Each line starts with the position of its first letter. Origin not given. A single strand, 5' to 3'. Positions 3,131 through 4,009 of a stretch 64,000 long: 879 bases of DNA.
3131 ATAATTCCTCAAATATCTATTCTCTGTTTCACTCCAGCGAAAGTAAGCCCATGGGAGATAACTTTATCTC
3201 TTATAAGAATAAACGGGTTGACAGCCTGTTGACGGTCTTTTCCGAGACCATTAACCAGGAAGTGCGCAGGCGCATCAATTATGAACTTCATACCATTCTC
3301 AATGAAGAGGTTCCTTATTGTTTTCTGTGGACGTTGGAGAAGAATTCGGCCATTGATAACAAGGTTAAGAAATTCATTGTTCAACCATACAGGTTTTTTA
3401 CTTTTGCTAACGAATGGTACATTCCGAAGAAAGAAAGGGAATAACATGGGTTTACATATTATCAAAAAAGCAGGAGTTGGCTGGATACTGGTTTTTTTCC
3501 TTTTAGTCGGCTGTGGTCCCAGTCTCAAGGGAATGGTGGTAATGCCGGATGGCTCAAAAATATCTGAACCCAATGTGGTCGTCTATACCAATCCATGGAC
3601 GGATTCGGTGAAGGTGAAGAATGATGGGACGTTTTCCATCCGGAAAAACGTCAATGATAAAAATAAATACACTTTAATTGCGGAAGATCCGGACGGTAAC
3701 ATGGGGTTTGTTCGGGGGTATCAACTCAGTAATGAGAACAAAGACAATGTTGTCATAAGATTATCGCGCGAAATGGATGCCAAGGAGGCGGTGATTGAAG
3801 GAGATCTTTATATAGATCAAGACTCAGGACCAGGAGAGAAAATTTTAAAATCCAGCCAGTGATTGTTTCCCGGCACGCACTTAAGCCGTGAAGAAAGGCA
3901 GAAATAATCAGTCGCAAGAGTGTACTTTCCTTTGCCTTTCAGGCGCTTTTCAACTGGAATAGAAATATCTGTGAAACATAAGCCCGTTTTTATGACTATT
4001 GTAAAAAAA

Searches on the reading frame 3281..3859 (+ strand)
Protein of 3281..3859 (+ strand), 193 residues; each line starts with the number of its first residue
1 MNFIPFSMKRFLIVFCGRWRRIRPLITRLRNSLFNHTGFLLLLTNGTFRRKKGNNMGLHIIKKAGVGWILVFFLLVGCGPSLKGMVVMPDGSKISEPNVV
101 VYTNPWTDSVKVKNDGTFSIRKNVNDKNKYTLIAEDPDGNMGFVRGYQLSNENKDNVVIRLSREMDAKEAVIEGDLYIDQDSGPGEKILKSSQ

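Call 59: search_protein_families(library=pfam, proteins=[window:3281-3859:+], max_evalue=0.01)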
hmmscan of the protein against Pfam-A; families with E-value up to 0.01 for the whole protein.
window:3281-3859:+ (193 aa): 1 family
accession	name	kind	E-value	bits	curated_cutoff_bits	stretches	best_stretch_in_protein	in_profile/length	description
PF13620.12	CarboxypepD_reg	-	0.002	18.9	32.3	1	81-161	1-81/82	Carboxypeptidase regulatory-like domain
